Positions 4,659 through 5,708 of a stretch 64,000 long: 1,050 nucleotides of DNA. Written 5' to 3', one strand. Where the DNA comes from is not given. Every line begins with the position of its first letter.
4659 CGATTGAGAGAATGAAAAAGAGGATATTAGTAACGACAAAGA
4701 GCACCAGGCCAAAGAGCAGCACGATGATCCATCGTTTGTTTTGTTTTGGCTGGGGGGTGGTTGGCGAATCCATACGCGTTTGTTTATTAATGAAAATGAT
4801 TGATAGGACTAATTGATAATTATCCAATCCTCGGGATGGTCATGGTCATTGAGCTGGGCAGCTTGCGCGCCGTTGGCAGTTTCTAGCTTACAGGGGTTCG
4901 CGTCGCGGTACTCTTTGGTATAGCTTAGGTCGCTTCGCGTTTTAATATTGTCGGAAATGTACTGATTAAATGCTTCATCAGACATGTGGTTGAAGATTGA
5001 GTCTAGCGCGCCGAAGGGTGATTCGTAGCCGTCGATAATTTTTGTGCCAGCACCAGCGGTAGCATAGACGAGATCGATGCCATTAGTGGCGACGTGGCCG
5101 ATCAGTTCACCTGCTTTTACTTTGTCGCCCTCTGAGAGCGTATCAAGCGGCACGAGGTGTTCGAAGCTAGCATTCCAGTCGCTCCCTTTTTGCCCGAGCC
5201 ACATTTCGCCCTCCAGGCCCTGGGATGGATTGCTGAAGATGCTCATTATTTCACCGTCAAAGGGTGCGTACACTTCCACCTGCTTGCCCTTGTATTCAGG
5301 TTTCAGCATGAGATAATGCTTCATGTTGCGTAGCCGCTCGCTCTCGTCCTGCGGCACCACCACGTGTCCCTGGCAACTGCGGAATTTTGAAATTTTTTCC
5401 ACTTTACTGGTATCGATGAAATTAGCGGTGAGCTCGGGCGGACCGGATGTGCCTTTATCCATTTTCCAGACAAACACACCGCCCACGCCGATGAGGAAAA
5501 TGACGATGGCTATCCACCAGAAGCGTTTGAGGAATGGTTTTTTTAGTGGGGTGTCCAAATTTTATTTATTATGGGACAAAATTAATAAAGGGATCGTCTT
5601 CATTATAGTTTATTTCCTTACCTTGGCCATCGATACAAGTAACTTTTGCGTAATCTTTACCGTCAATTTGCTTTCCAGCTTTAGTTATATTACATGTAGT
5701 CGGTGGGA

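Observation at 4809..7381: Three tandem paralogous secreted proteins sharing a conserved N-terminal KK(P/S)FLKRFWW signal-anchor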

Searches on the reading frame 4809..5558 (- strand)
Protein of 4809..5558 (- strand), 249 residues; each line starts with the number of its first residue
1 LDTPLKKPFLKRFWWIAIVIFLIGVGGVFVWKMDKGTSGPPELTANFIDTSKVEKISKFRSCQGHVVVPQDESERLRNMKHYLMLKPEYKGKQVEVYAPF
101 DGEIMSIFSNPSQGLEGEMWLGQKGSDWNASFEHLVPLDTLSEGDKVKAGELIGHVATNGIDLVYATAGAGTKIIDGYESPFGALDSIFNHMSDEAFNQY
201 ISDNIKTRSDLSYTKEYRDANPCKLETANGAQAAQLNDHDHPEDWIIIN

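Call 3: search_protein_families(library=pfam, proteins=[window:4809-5558:-], max_evalue=1)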
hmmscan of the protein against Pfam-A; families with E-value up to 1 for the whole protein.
window:4809-5558:- (249 aa): 3 families
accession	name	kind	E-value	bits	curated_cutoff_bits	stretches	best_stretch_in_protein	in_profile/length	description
PF01551.29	Peptidase_M23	-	4.8e-07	30.3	28.7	1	94-160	14-76/96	Peptidase family M23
PF00358.26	PTS_EIIA_1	-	0.044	13.9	27.2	0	93-109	37-53/127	phosphoenolpyruvate-dependent sugar phosphotransferase system, EIIA 1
PF16886.11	ATP-synt_ab_Xtn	-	0.082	13.1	25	0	137-159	14-34/88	ATPsynthase alpha/beta subunit barrel-sandwich domain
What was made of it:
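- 4809..5558 (-): Gene A, 249 aa: N-terminal module plus LytM-fold ectodomain. Pfam PF01551 at 30.3 bits against a cut-off of 28.7 (call 3).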

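Call 10: find_homologous_proteins(query=window:4809-5558:-)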
Query window:4809-5558:- (249 aa): 106 proteins with E <= 0.001 among 355 candidates.
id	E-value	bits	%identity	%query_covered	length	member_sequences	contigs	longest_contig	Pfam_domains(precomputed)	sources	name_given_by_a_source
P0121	1.3e-168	577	100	100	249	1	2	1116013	PF01551.30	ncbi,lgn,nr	ncbi:MAG: peptidoglycan DD-metalloendopeptidase family protein [Candidatus Kerfeldbacteria bacterium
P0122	2.5e-100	353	62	100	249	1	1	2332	-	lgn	-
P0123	9.1e-98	345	63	96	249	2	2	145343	-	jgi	jgi:hypothetical protein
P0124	1.9e-95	337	63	95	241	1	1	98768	-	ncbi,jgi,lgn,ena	ncbi:MAG: hypothetical protein WC544_04315 [Patescibacteria group bacterium]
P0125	6.4e-92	325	59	100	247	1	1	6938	-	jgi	jgi:hypothetical protein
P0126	2.6e-91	323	61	90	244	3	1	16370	PF01551.30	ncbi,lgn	ncbi:MAG: hypothetical protein WC289_05070 [Patescibacteria group bacterium]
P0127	1.6e-83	298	56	98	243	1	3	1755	-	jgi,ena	-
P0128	2.3e-82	294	58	90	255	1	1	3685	-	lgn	-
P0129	6.8e-77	276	51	96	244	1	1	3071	-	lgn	-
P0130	6.5e-76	273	54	96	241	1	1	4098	PF01551.30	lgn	-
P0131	1.3e-75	272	53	93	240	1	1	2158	-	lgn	-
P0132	3.4e-75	271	58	84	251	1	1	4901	-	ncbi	-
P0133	1.2e-74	269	56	88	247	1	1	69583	-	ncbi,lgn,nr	ncbi:MAG: hypothetical protein HZC02_05360 [Candidatus Levybacteria bacterium]|nr:hypothetical prote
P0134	4.0e-74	267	55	87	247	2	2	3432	PF01551.30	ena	-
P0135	7.8e-73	263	51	97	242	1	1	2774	-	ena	-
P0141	1.6e-70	255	53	86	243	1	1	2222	PF01551.30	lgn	-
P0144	1.4e-69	252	50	96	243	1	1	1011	PF01551.30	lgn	-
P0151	1.0e-66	243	49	94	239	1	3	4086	PF01551.30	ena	-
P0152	1.1e-65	239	54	84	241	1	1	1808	PF01551.30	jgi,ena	-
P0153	1.3e-65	239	49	96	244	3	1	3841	PF01551.30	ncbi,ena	-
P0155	1.0e-64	236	49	94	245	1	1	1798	PF01551.30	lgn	-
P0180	7.2e-39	152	46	66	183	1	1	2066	PF01551.30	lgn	-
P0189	4.1e-21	93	30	98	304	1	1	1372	PF01551.30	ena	-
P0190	4.4e-21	93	32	97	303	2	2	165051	-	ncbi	-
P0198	4.8e-17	80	33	87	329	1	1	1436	-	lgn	-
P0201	1.3e-16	79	28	96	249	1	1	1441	PF01551.30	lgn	-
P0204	1.6e-16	78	32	82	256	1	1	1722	PF01551.30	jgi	jgi:hypothetical protein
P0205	3.0e-16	77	29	94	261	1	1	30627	PF01551.30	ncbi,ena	-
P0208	7.4e-16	76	31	97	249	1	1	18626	PF01551.30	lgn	-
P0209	1.1e-15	76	31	86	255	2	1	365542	PF01551.30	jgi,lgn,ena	-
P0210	4.3e-15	74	29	90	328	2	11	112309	-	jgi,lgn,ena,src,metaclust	metaclust:\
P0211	6.6e-15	73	27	92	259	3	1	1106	PF01551.30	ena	-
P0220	1.1e-11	63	39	45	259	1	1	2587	PF01551.30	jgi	jgi:hypothetical protein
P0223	7.7e-11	60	30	92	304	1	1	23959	-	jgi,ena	-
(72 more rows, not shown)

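Call 14: search_protein_families(library=ncbifam, proteins=[window:4809-5558:-], max_evalue=10)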
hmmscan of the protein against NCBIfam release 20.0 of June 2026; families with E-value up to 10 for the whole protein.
window:4809-5558:- (249 aa): 1 family
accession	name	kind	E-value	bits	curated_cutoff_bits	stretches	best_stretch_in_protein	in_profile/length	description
NF010185.0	PRK13664.1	equivalog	0.65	10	98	1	9-25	3-19/65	hypothetical protein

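Call 18: find_encoding_contigs(protein=P0123, flank=6000, max_places=1)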
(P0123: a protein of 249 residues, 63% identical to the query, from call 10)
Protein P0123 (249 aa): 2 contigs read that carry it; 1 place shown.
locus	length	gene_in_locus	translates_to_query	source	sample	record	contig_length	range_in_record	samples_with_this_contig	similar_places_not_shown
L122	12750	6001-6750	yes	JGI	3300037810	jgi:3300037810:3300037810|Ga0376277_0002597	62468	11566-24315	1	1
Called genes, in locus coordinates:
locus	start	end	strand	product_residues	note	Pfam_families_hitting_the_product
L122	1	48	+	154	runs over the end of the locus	PF00258:Flavodoxin_1 (weak), PF12641:Flavodoxin_3 (weak)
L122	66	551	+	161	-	PF20603:Bact_hydrolase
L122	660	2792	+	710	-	PF17957:Big_7, PF00404:Dockerin_1 (weak)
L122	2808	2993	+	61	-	-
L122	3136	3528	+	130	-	PF02675:AdoMet_dc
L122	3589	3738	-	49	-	-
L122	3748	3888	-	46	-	-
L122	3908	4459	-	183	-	PF02325:CCB3_YggT (weak)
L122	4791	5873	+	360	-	-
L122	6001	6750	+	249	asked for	-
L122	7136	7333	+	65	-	-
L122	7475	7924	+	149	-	-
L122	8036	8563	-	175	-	-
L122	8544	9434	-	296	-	PF18144:SMODS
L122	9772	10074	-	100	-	-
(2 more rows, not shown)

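Call 36: find_encoding_contigs(protein=P0190, flank=10000, max_places=1)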
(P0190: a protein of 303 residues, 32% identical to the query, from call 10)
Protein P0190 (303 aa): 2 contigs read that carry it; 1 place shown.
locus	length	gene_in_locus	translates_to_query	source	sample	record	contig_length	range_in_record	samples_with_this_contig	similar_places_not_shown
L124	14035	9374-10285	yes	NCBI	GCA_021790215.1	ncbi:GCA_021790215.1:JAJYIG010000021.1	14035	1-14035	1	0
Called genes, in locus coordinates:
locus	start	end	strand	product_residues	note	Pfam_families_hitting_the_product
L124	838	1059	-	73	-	-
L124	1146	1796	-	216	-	-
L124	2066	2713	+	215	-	-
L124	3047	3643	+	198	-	-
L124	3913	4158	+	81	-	PF01230:HIT, PF11969:DcpS_C (weak)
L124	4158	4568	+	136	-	PF00293:NUDIX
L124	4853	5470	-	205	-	-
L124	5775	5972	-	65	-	-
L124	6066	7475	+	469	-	-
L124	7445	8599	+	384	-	-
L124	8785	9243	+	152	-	PF00583:Acetyltransf_1, PF13673:Acetyltransf_10, PF13508:Acetyltransf_7, PF08445:FR47 (weak)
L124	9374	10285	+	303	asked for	-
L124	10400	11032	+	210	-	PF01551:Peptidase_M23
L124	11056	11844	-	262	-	PF03988:DUF347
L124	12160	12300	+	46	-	-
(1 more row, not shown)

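Call 37: find_encoding_contigs(protein=P0210, flank=10000, max_places=1)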
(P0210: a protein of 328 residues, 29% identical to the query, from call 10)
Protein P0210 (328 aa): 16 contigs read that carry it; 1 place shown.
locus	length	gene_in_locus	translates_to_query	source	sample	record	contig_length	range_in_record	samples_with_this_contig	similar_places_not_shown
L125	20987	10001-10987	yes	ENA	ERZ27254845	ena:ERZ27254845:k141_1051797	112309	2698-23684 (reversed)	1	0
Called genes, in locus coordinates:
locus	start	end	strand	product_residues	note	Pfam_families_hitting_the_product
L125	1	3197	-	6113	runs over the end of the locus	PF07591:PT-HINT, PF14890:Intein_splicing (faint), PF20392:DUF6687, PF08282:Hydrolase_3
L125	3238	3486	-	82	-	-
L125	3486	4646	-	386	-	PF00091:Tubulin, PF12327:FtsZ_C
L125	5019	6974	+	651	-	PF05362:Lon_C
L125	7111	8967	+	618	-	PF00317:Ribonuc_red_lgN, PF02867:Ribonuc_red_lgC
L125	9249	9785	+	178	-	PF18933:PsbP_2, PF01789:PsbP, PF08786:DcrB (weak)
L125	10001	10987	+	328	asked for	-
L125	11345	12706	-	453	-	PF18195:GatD_N, PF00710:Asparaginase, PF17763:Asparaginase_C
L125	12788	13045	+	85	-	-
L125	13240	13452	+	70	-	-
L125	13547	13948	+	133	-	-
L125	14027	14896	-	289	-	PF00892:EamA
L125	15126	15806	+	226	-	PF04073:tRNA_edit (weak)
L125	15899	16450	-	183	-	-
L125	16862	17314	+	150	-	-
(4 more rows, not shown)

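Call 41: find_encoding_contigs(protein=P0125, flank=8000, max_places=1)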
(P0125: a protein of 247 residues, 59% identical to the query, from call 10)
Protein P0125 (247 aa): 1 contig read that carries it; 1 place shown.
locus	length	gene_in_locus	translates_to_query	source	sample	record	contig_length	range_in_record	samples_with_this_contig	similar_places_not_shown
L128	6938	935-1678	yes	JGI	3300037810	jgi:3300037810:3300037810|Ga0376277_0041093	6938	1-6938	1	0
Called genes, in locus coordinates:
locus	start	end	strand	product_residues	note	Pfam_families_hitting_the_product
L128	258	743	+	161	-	PF20603:Bact_hydrolase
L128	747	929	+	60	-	-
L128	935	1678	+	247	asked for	-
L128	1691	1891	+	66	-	-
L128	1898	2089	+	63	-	PF09962:DUF2196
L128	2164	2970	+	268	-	PF02517:Rce1-like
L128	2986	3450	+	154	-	-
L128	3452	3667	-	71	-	-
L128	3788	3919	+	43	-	-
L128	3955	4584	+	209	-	PF13489:Methyltransf_23, PF03848:TehB (weak), PF05175:MTS (weak), PF07021:MetW (weak), PF13847:Methyltransf_31, PF08241:Methyltransf_11, PF08242:Methyltransf_12, PF13649:Methyltransf_25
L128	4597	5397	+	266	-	-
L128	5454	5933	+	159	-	-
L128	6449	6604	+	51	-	-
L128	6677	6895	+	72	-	-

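Call 47: search_solved_structures(query=A4, max_evalue=1, show_alignments=2)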
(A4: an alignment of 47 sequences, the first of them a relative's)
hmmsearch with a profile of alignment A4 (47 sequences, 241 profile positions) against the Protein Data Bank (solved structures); distinct sequences matched with E-value up to 1: 8.
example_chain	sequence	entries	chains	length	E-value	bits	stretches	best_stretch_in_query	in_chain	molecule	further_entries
5kqb_A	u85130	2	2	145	0.0012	21.4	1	88-156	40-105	Peptidase M23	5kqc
6smk_A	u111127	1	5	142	0.029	16.9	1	90-153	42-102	Peptidase_M23 domain-containing protein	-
3nyy_A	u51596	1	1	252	0.095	15.2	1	124-154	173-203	Putative glycyl-glycine endopeptidase lytM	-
7qrl_A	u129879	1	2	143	0.26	13.7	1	109-152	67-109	DipM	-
7qrl_C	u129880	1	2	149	0.28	13.6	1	109-152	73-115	DipM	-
2b44_A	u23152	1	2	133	0.33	13.4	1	82-152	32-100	Glycyl-glycine endopeptidase lytM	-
2b0p_A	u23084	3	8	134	0.34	13.4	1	82-152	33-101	Glycyl-glycine endopeptidase lytM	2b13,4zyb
1sou_A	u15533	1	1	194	0.98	11.9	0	78-117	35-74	5,10-methenyltetrahydrofolate synthetase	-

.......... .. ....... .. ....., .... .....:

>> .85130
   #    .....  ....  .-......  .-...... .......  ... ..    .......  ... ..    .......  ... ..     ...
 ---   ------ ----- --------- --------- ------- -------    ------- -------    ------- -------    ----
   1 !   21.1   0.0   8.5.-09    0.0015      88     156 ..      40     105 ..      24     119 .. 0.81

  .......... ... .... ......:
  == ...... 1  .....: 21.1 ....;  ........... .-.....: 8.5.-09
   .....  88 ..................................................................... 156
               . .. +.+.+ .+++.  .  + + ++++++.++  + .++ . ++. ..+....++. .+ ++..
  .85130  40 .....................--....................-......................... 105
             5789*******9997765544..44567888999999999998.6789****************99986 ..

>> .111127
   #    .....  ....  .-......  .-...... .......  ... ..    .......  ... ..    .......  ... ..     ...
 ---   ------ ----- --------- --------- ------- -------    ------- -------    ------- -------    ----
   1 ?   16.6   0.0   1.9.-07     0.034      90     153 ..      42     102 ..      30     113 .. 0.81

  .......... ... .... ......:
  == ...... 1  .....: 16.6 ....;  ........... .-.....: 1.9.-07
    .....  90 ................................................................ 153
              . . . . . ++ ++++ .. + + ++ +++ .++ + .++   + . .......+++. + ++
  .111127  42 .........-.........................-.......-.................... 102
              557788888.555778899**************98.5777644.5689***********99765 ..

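Call 61: predict_structure(alignment_id=A4)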
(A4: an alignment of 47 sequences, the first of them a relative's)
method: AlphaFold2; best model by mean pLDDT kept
length: 249 residues; sequences in the alignment: 47
mean_pLDDT: 93.5   pTM: 0.82
mean pLDDT of the five models: 93.5, 93.2, 92.2, 91.4, 89.9
residues with pLDDT >= 90: 211; 70-90: 24; 50-70: 14; < 50: 0
segments of 3 or more residues with pLDDT < 50: none
pLDDT, mean of each block of 10 residues (from residue 1): 67 91 87 71 97 98 97 96 98 97 96 88 96 97 98 97 96 94 98 98 97 98 94 95 95
secondary structure, 60 per line:
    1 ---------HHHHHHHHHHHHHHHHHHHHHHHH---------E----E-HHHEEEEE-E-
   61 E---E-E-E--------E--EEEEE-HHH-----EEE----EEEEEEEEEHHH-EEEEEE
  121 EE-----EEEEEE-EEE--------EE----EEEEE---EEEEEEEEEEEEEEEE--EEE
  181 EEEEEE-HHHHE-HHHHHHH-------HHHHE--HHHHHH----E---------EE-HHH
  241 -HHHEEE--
elements in order: H10-33 E53-57 E81-85 E95-97 E102-110 E115-122 E128-133 E135-137 E152-156 E160-175 E178-186 H188-191 H194-200 H208-211 H215-220 E245-247
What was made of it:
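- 4809..5558 (-): AF2 model pLDDT 93.5 (call 61).
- On Type II signal-anchor (Sec/SRP-YidC): AF2 helix over residues 10-33 in A (call 61).
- Checked: The proteins look membrane-anchored rather than freely secreted; A is modelled with one continuous helix over residues 10-33 (call 61).
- A is modelled as a continuous helix over residues 10-33 (call 61). The motif lies exactly at the cytoplasmic end of the TM helix (call 61). The AF2 model puts the motif in the same continuous helix as the TM segment, not in a separate in-plane helix (call 61).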

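Call 65: fold_search(model_id=the predicted structure, library=pdb)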
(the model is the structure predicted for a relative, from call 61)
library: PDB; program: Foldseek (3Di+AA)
matches with E <= 10: 567; with E <= 0.001: 38
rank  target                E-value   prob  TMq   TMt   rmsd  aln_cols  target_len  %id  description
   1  3tuf_B                8.5e-06  1.00  0.37  0.56   8.9       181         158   15  Structure of the SpoIIQ-SpoIIIAH pore forming complex. (released 2012-03-14)
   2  9k2v_A                3.5e-05  1.00  0.32  0.10   9.0       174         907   15  Cyanophage A4 pre-ejectosome (released 2025-04-09)
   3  5nmy_MODEL_1_A        6.8e-05  1.00  0.35  0.36  11.3       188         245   13  NMR solution structure of lysostaphin (released 2018-05-16)
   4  2b13_A                9.6e-05  1.00  0.32  0.56   6.0       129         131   18  Truncated S. aureus LytM, P41 crystal form (released 2006-01-10)
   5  6jmy                  1.8e-04  1.00  0.33  0.32  13.8       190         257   13  Structure of wild type closed form of peptidoglycan peptidase (released 2020-01-15)
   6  8c0j_B                1.9e-04  1.00  0.32  0.55   6.8       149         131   15  Structure of AmiB enzymatic domain bound to the EnvC LytM domain (released 2023-06-14)
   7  5kqb_MODEL_1_A        2.7e-04  1.00  0.32  0.52   5.2       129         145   17  Identification and structural characterization of LytU (released 2017-08-02)
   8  4lxc_B                2.8e-04  1.00  0.33  0.34   5.4       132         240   16  The antimicrobial peptidase lysostaphin from Staphylococcus simulans (released 2014-07-09)
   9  4rny_A                3.1e-04  1.00  0.36  0.26   5.4       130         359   13  Structure of Helicobacter pylori Csd3 from the orthorhombic crystal (released 2015-03-11)
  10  5gt1                  3.1e-04  1.00  0.29  0.45   6.3       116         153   16  crystal structure of cbpa from L. salivarius REN (released 2017-07-19)
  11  4rnz                  3.5e-04  1.00  0.33  0.24   5.0       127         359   13  Structure of Helicobacter pylori Csd3 from the hexagonal crystal (released 2015-03-11)
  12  5j1m_C                3.5e-04  1.00  0.28  0.41   9.6       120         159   14  Crystal structure of Csd1-Csd2 dimer II (released 2016-10-19)
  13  5j1m_B                3.7e-04  1.00  0.32  0.43  10.1       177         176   15  Crystal structure of Csd1-Csd2 dimer II (released 2016-10-19)
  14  5j1l_C                3.9e-04  1.00  0.30  0.43   5.7       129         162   19  Crystal structure of Csd1-Csd2 dimer I (released 2016-10-19)
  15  6ue4_B                3.9e-04  1.00  0.35  0.26  10.1       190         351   15  ShyA Endopeptidase from Vibrio cholerae (Closed form) (released 2020-05-27)
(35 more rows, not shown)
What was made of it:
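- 4809..5558 (-): 38 PDB matches at E<=1e-3, all LytM/M23 in the 50 rows shown (call 65).
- On Peptidase M23 / LytM domain (PF01551): A: 38 PDB matches at E<=1e-3, all M23/LytM in the 50 rows shown, model pLDDT 93.5 (calls 61, 65).
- Closest known: Bitopic LytM-domain proteins with an N-terminal TM anchor and a degenerate active site. Same: SpoIIQ (3tuf_B) is its best PDB match, and the EnvC and DipM LytM domains also match (call 65).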

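Call 93: list_cluster_members(proteins=[P0189, P0190, P0198, P0210, P0223, P0242, P0245, P0251, P0256, P0240])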
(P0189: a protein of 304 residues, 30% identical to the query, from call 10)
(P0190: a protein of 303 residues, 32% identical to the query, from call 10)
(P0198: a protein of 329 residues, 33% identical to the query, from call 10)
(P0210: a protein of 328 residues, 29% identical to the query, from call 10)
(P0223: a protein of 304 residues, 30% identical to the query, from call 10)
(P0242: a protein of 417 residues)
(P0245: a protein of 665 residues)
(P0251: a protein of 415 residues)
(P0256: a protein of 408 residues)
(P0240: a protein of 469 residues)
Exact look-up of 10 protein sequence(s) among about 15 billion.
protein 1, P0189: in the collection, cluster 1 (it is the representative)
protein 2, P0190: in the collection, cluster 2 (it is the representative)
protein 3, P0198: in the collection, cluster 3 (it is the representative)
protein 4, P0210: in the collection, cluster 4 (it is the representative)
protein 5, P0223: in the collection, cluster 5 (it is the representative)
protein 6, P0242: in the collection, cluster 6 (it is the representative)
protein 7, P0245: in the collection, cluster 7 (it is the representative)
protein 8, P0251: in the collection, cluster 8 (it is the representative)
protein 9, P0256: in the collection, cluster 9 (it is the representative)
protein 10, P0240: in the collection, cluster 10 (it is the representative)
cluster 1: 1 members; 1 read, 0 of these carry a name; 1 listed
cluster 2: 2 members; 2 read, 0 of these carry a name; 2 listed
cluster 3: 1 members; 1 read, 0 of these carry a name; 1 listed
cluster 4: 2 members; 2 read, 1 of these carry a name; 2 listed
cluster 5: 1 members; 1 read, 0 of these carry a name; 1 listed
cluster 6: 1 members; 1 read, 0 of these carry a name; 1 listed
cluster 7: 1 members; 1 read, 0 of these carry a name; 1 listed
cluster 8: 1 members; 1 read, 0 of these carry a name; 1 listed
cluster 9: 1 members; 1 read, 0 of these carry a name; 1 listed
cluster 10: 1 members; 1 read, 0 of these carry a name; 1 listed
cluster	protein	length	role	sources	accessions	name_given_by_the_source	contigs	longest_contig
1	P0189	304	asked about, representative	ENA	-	-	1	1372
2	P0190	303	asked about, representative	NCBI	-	-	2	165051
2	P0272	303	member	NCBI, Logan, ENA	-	-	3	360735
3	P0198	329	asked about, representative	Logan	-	-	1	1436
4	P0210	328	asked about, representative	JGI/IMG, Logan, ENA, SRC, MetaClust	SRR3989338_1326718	\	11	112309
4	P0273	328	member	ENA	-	-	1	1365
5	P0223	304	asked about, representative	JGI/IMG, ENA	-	-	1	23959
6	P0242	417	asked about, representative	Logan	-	-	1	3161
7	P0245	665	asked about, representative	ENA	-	-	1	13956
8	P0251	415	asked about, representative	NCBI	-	-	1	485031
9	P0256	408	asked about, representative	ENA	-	-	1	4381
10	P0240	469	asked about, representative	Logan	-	-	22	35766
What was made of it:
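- Tried and rejected: Taxonomic names for tagged proteins via cluster look-up (call 93): none available.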
